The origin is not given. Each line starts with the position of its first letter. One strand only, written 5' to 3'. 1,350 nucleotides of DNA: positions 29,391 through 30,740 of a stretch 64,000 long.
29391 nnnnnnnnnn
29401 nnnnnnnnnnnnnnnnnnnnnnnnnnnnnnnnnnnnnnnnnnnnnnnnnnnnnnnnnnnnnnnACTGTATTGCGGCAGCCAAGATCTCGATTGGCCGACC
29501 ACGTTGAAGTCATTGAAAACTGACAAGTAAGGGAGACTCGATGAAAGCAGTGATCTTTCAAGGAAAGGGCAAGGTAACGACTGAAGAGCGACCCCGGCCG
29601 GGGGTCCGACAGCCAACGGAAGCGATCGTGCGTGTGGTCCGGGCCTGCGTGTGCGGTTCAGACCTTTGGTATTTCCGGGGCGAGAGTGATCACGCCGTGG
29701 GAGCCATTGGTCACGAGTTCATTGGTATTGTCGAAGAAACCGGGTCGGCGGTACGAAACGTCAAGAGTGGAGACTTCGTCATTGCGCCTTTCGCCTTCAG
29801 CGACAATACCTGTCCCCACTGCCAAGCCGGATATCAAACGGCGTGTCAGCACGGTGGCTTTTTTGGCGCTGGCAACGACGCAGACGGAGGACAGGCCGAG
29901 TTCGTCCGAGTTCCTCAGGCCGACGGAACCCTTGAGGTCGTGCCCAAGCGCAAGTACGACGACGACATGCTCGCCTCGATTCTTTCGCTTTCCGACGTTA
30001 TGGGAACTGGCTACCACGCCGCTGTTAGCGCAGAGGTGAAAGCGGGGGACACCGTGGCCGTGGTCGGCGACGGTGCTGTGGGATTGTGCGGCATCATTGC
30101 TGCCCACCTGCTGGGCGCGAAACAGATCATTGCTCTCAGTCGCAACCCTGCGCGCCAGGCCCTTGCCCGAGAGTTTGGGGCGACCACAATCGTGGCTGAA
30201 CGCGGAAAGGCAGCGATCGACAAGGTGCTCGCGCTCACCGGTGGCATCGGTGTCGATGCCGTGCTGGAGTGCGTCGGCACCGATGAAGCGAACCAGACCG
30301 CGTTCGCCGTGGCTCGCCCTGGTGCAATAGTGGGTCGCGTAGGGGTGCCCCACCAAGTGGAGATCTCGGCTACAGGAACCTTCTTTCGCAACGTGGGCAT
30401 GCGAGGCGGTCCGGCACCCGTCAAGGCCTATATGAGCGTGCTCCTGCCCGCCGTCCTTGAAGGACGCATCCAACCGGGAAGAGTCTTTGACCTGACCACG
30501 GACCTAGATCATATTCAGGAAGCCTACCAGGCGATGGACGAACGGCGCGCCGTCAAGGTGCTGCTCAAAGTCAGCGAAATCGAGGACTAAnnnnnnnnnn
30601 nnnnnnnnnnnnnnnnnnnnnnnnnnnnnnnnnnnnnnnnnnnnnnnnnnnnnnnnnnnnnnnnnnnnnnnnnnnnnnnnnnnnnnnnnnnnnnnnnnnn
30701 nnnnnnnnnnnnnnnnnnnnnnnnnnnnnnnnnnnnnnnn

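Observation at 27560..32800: AT-richer island: cupin, decayed AKR, AdhR-like MerR, Zn-ADH and DHA2 pump, bounded by repeat arrays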

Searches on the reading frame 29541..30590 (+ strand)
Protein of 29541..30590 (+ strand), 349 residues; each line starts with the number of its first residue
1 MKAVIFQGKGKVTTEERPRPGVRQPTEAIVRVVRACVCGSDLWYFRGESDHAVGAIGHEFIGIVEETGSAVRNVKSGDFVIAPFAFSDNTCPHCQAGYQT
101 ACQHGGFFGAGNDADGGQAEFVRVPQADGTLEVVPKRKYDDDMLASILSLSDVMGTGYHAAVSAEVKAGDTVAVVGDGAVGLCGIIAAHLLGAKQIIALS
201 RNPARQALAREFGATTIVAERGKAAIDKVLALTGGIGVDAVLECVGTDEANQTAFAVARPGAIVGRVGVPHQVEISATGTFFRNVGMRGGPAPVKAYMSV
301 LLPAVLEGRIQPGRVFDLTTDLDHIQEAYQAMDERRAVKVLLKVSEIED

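Call 5: search_protein_families(library=pfam, proteins=[window:29541-30590:+])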
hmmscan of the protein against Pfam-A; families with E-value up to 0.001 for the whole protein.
window:29541-30590:+ (349 aa): 3 families
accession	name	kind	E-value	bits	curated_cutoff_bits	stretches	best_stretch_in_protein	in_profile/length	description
PF08240.17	ADH_N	-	5.1e-20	72.1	23.5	1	25-128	2-98/104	Alcohol dehydrogenase GroES-like domain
PF00107.32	ADH_zinc_N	-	1.4e-19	70.8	31.8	1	179-289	1-111/129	Zinc-binding dehydrogenase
PF13602.12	ADH_zinc_N_2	-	9.2e-05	23.8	27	1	213-337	2-128/134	Zinc-binding dehydrogenase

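Call 12: find_homologous_proteins(query=window:29541-30590:+)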
Query window:29541-30590:+ (349 aa): 8000 proteins with E <= 0.001 among 8000 candidates; the best 120 are listed.
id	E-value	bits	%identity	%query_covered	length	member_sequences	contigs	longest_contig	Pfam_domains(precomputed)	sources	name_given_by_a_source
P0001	1.3e-217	740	96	100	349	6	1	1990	PF00107.33,PF08240.18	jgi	-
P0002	3.5e-197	673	85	100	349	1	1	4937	PF00107.33,PF08240.18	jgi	-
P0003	1.5e-196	671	85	100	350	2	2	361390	PF00107.33,PF13602.13,PF08240.18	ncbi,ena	-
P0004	2.2e-196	670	85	99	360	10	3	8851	PF00107.33,PF08240.18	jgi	jgi:alcohol dehydrogenase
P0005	1.1e-189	648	83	100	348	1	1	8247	PF00107.33,PF08240.18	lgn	-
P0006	3.6e-179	613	80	96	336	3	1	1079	PF00107.33,PF08240.18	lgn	-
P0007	4.8e-176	603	-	-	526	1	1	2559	PF00107.33,PF16912.12,PF08240.18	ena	-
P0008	6.0e-176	603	78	99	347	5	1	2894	PF00107.33,PF13602.13,PF08240.18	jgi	-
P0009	1.0e-172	592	77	99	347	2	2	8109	PF00107.33,PF13602.13,PF08240.18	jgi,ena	-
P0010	8.0e-172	589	77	99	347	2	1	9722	PF00107.33,PF08240.18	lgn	-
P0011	4.2e-170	584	74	99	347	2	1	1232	PF00107.33,PF13602.13,PF08240.18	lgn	-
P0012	3.4e-168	577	73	99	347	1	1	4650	PF00107.33,PF16912.12,PF08240.18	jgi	jgi:alcohol dehydrogenase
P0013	1.8e-167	575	72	99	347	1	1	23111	PF00107.33,PF16912.12,PF08240.18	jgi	jgi:alcohol dehydrogenase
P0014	3.4e-167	574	72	100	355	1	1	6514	PF00107.33,PF08240.18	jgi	jgi:alcohol dehydrogenase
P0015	4.3e-167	574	74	99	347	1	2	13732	PF00107.33,PF08240.18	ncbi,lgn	-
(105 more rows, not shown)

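Call 19: search_protein_families(library=ncbifam, proteins=[window:29541-30590:+], max_evalue=0.01)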
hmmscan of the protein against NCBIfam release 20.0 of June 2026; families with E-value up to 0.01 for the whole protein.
window:29541-30590:+ (349 aa): 19 families
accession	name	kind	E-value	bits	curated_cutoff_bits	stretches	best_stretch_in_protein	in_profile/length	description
TIGR02819.1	fdhA_non_GSH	equivalog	1.1e-39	136.1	636.95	1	2-251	4-271/397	formaldehyde dehydrogenase, glutathione-independent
NF041097.1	keto_inos_dh_IolM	equivalog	8.8e-39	133.3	450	1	10-342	38-387/389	scyllo-inosose 3-dehydrogenase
NF003808.0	PRK05396.1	equivalog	1.6e-37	129.2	380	1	12-343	13-339/341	L-threonine 3-dehydrogenase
TIGR03451.1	mycoS_dep_FDH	equivalog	2e-34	119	512.9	2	152-336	160-350/358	S-(hydroxymethyl)mycothiol dehydrogenase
NF007642.0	PRK10309.1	equivalog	2.4e-34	119.1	550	1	1-273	1-265/347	galactitol-1-phosphate 5-dehydrogenase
TIGR00692.1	tdh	equivalog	3.5e-33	115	458.35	1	24-342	22-338/340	L-threonine 3-dehydrogenase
NF010344.0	PRK13771.1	subfamily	5.8e-30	104.4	349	1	1-344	1-333/334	putative alcohol dehydrogenase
NF041172.1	AcrlCoa_red_Thmprot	equivalog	2e-28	99.3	500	1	1-343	1-333/334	acryloyl-CoA reductase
TIGR03989.1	Rxyl_3153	subfamily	1.2e-27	97.2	440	1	26-341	27-367/370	NDMA-dependent alcohol dehydrogenase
TIGR02818.1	adh_III_F_hyde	equivalog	2.7e-27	95.8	543.95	2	155-343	171-367/368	S-(hydroxymethyl)glutathione dehydrogenase/class III alcohol dehydrogenase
NF007489.0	PRK10083.1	equivalog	2.2e-25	89.3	376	1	1-345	1-338/339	Zn-dependent oxidoreductase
NF006940.0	PRK09422.1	equivalog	1.1e-24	87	344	1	1-282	1-275/338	alcohol dehydrogenase AdhP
TIGR03366.1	HpnZ_proposed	hypoth_equivalog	3e-24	85.8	328.1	1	24-268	4-253/315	putative phosphonate catabolism associated alcohol dehydrogenase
NF007375.0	PRK09880.1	equivalog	5.4e-24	84.6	469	1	5-342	9-341/344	L-idonate 5-dehydrogenase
TIGR03201.1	dearomat_had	equivalog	4.3e-23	82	338.65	1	26-335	24-339/349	6-hydroxycyclohex-1-ene-1-carbonyl-CoA dehydrogenase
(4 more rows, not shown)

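Call 21: find_encoding_contigs(protein=P0003, flank=10000, max_places=3)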
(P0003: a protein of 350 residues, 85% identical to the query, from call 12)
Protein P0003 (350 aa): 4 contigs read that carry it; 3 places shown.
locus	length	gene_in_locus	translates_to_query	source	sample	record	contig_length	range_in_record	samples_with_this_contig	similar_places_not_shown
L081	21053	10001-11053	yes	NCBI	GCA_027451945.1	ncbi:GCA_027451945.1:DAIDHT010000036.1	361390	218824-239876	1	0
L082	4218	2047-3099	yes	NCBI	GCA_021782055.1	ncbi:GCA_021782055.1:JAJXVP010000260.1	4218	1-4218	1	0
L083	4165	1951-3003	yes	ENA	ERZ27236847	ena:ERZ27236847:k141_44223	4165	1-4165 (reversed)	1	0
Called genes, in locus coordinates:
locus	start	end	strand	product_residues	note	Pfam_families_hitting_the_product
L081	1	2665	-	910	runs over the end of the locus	PF00909:Ammonium_transp, PF01627:Hpt (weak), PF02518:HATPase_c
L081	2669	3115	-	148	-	PF13690:CheX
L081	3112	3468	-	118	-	PF00072:Response_reg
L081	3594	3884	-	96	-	-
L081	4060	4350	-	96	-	-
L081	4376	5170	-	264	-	PF13483:Lactamase_B_3, PF00753:Lactamase_B, PF12706:Lactamase_B_2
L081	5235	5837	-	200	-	PF00027:cNMP_binding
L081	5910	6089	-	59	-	PF21956:DUF6922 (weak)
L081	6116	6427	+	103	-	-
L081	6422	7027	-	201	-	PF02661:Fic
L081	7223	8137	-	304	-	PF06719:AraC_N, PF00165:HTH_AraC (weak), PF12833:HTH_18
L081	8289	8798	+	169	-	PF00248:Aldo_ket_red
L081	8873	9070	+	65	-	PF00248:Aldo_ket_red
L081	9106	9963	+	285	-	PF00248:Aldo_ket_red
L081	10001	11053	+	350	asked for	PF08240:ADH_N, PF00107:ADH_zinc_N, PF13602:ADH_zinc_N_2 (faint)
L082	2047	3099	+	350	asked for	PF08240:ADH_N, PF00107:ADH_zinc_N, PF13602:ADH_zinc_N_2 (faint)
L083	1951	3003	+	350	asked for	PF08240:ADH_N, PF00107:ADH_zinc_N, PF13602:ADH_zinc_N_2 (faint)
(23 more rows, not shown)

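Call 22: find_encoding_contigs(protein=P0004, flank=8000, max_places=3)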
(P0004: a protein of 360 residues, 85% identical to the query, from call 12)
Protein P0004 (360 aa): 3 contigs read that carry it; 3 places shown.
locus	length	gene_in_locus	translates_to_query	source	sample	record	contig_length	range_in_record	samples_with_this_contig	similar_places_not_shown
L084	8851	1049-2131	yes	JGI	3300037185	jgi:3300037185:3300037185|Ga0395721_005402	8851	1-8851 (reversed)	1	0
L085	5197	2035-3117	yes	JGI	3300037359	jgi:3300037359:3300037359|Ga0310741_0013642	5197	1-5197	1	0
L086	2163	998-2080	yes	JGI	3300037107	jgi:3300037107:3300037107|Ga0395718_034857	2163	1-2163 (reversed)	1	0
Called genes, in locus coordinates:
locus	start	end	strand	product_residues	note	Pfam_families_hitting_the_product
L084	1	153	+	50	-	?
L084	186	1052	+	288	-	PF00248:Aldo_ket_red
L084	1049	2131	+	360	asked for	PF08240:ADH_N, PF00107:ADH_zinc_N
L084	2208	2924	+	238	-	PF02627:CMD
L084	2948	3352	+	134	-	PF07883:Cupin_2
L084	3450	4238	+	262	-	PF00106:adh_short, PF13561:adh_short_C2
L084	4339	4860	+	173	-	PF12682:Flavodoxin_4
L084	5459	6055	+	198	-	PF13338:AbiEi_4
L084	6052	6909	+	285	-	PF08843:AbiEii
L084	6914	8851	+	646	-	?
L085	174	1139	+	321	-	PF00248:Aldo_ket_red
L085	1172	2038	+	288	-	PF00248:Aldo_ket_red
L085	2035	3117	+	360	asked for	PF08240:ADH_N, PF00107:ADH_zinc_N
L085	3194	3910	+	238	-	PF02627:CMD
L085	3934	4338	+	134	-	PF07883:Cupin_2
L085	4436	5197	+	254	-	?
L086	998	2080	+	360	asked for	PF08240:ADH_N, PF00107:ADH_zinc_N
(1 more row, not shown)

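Call 23: find_encoding_contigs(protein=window:29541-30590:+, flank=10000, max_places=4)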
Protein window:29541-30590:+ (349 aa): 3 contigs read that carry it; 3 places shown.
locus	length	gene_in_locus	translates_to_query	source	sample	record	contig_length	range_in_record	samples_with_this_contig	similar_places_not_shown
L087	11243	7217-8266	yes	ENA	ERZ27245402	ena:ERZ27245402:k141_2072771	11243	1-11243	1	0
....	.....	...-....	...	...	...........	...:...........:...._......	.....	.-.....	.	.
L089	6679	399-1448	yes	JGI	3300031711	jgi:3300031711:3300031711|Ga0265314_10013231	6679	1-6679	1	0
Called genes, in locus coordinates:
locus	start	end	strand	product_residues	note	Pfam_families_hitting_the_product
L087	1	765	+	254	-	?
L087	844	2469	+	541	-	PF06739:SBBP (faint)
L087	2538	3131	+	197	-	PF02325:CCB3_YggT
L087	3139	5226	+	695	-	PF17191:RecG_wedge (weak), PF00270:DEAD, PF04851:ResIII, PF00271:Helicase_C, PF22590:Cas3-like_C_2 (weak), PF19833:RecG_dom3_C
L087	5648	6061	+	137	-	PF07883:Cupin_2 (weak)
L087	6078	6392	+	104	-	PF00248:Aldo_ket_red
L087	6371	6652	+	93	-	PF00248:Aldo_ket_red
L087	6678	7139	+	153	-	PF13411:MerR_1, PF00376:MerR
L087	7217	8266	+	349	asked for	PF08240:ADH_N, PF00107:ADH_zinc_N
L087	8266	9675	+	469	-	PF07690:MFS_1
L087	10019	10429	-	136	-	-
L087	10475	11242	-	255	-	?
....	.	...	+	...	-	?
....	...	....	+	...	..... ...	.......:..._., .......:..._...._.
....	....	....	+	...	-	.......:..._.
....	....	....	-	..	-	-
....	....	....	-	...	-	-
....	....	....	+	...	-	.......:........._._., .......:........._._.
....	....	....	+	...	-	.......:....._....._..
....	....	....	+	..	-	-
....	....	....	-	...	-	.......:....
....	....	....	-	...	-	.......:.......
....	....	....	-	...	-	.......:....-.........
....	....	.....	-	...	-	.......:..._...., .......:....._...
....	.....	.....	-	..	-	?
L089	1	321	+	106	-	?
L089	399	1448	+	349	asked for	PF08240:ADH_N, PF00107:ADH_zinc_N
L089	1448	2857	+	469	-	PF07690:MFS_1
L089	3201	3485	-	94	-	-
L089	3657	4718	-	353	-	-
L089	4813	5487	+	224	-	PF13483:Lactamase_B_3, PF12706:Lactamase_B_2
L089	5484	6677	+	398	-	?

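Call 35: search_solved_structures(query=window:29541-30590:+, max_evalue=1e-20)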
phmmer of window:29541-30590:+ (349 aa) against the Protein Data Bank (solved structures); distinct sequences matched with E-value up to 1e-20: 42.
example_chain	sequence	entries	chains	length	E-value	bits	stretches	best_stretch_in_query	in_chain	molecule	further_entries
4cpd_A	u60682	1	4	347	2.6e-56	194.7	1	1-344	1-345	ALCOHOL DEHYDROGENASE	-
5yln_A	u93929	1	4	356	1.3e-45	159.5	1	1-343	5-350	Alcohol dehydrogenase, zinc-containing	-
3fsr_A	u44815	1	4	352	7.2e-37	130.8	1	10-335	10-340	NADP-dependent alcohol dehydrogenase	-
6sch_A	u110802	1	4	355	1.1e-36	130.2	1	6-335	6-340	NADP-dependent isopropanol dehydrogenase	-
3ftn_A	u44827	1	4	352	1.3e-36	129.9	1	10-335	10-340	NADP-dependent alcohol dehydrogenase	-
1kev_A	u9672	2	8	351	1.4e-36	129.8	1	6-335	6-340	NADP-DEPENDENT ALCOHOL DEHYDROGENASE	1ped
2b83_A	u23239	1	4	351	6.9e-36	127.5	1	6-335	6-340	NADP-dependent alcohol dehydrogenase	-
6sdm_A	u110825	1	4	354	1.7e-35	126.2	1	10-335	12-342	NADP-dependent isopropanol dehydrogenase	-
7uut_A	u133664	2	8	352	2.1e-35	125.9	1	10-335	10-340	Secondary-alcohol dehydrogenase | NADP-dependent isopropanol dehydrogenase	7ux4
7utc_A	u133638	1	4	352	3.1e-35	125.4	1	10-335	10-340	Secondary-alcohol dehydrogenase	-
1jqb_A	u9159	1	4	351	4e-35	125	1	6-332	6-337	NADP-dependent Alcohol Dehydrogenase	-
7xl5_A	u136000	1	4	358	5.1e-35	124.7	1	8-335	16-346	NADP-dependent isopropanol dehydrogenase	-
3fpc_A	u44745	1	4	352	6.6e-35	124.3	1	10-335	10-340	NADP-dependent alcohol dehydrogenase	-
1bxz_A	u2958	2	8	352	9.2e-35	123.9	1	10-335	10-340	NADP-DEPENDENT ALCOHOL DEHYDROGENASE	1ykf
2nvb_A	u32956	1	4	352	9.2e-35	123.8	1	10-335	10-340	NADP-dependent alcohol dehydrogenase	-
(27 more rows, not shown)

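Call 43: find_encoding_contigs(protein=P0005, flank=8000, max_places=2)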
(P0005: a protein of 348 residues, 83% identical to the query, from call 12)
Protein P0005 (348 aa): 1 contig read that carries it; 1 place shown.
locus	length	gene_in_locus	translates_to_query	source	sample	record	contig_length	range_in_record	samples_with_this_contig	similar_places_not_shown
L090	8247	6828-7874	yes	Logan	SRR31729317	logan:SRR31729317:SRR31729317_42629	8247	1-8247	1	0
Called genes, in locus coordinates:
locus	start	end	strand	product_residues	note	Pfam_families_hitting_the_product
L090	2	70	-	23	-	?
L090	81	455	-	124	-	-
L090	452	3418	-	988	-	PF01915:Glyco_hydro_3_C, PF14310:Fn3-like, PF00933:Glyco_hydro_3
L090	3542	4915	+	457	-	PF03315:SDH_beta, PF03313:SDH_alpha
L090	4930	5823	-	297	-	PF06719:AraC_N, PF00165:HTH_AraC (weak), PF12833:HTH_18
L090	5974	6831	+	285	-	PF00248:Aldo_ket_red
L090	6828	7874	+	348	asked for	PF08240:ADH_N, PF00107:ADH_zinc_N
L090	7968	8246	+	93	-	?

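Call 44: find_encoding_contigs(protein=P0010, flank=8000, max_places=2)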
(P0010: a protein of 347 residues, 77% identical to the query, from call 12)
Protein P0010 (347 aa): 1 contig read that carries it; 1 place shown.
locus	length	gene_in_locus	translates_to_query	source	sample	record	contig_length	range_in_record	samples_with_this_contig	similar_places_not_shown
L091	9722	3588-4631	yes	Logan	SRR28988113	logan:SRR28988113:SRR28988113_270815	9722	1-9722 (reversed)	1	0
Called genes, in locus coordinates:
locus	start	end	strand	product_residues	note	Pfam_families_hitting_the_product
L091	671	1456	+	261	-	PF14279:HNH_5 (faint)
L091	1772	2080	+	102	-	-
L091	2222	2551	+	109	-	-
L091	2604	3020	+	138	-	PF05014:Nuc_deoxyrib_tr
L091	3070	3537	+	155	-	PF00376:MerR, PF13411:MerR_1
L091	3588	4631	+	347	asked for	PF08240:ADH_N, PF00107:ADH_zinc_N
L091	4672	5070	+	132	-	PF07883:Cupin_2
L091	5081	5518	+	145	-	-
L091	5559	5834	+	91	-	-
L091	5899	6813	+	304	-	PF20990:DUF2207_C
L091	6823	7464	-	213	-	-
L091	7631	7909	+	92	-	PF12840:HTH_20 (weak), PF01022:HTH_5 (weak)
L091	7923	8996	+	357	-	PF00296:Bac_luciferase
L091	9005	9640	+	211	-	PF03807:F420_oxidored, PF10727:Rossmann-like (faint)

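Call 45: find_encoding_contigs(protein=P0009, flank=8000, max_places=2)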
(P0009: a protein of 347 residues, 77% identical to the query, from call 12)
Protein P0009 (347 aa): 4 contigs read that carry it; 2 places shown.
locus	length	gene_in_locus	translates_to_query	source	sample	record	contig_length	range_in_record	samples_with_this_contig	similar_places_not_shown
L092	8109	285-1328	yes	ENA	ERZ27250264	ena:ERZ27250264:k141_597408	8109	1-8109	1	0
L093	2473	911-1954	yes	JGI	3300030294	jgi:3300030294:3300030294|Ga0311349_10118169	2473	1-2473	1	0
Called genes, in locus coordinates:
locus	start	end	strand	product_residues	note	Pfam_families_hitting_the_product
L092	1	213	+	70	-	?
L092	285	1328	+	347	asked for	PF08240:ADH_N, PF00107:ADH_zinc_N, PF13602:ADH_zinc_N_2 (faint)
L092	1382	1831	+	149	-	-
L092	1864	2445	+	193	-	-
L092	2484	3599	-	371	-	PF00089:Trypsin, PF13365:Trypsin_2, PF13180:PDZ_2, PF17820:PDZ_6 (weak)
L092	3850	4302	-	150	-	-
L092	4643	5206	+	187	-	PF04011:LemA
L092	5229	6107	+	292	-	PF01435:Peptidase_M48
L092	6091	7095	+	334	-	-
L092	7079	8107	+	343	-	?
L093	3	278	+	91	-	?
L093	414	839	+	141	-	PF00376:MerR, PF13411:MerR_1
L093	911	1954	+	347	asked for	PF08240:ADH_N, PF00107:ADH_zinc_N, PF13602:ADH_zinc_N_2 (faint)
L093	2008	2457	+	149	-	-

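Call 55: find_encoding_contigs(protein=P0002, flank=6000, max_places=2)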
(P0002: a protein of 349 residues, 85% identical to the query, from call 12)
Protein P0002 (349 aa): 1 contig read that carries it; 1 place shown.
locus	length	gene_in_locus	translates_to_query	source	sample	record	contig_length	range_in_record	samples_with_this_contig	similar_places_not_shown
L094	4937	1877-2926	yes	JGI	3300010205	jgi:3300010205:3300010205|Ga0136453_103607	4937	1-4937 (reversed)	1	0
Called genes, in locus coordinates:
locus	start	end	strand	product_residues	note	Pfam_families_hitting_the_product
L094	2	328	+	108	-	?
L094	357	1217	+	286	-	PF00248:Aldo_ket_red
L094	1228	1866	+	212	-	PF01370:Epimerase (faint), PF13460:NAD_binding_10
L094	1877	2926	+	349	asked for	PF08240:ADH_N, PF00107:ADH_zinc_N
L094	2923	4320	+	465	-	PF07690:MFS_1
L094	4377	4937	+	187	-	?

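Call 56: find_encoding_contigs(protein=P0015, flank=10000, max_places=2)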
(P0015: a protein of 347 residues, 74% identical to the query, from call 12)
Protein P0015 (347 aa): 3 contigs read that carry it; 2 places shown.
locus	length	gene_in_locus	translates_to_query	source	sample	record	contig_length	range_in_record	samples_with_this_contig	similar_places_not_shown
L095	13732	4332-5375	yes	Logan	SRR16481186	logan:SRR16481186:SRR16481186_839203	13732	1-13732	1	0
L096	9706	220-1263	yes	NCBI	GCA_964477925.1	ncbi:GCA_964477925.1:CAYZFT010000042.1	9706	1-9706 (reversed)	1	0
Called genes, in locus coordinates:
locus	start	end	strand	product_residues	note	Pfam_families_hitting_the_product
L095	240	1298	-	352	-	PF07478:Dala_Dala_lig_C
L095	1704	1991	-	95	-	-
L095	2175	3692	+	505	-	PF04471:Mrr_cat, PF22722:NA-iREase1 (weak)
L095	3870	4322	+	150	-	PF00376:MerR, PF13411:MerR_1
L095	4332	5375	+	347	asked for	PF08240:ADH_N, PF00107:ADH_zinc_N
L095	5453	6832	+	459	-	PF07690:MFS_1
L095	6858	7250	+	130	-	PF07883:Cupin_2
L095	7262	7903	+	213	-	PF01370:Epimerase (weak), PF05368:NmrA, PF13460:NAD_binding_10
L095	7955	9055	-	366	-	-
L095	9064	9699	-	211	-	PF01135:PCMT, PF01269:Fibrillarin (weak), PF01189:Methyltr_RsmB-F (weak), PF01209:Ubie_methyltran (weak), PF13847:Methyltransf_31, PF13649:Methyltransf_25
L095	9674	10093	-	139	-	PF00072:Response_reg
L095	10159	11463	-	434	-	-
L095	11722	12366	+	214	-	-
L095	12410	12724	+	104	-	-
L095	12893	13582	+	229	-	-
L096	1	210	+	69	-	?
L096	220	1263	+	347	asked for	PF08240:ADH_N, PF00107:ADH_zinc_N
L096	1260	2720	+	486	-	PF07690:MFS_1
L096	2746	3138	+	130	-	PF07883:Cupin_2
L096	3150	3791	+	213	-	PF01370:Epimerase (weak), PF05368:NmrA, PF13460:NAD_binding_10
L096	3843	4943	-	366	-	-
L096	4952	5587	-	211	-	PF01135:PCMT, PF01269:Fibrillarin (weak), PF01189:Methyltr_RsmB-F (weak), PF01209:Ubie_methyltran (weak), PF13847:Methyltransf_31, PF13649:Methyltransf_25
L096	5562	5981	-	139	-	PF00072:Response_reg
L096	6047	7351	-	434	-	-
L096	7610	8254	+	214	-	-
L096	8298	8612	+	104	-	-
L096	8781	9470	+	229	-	-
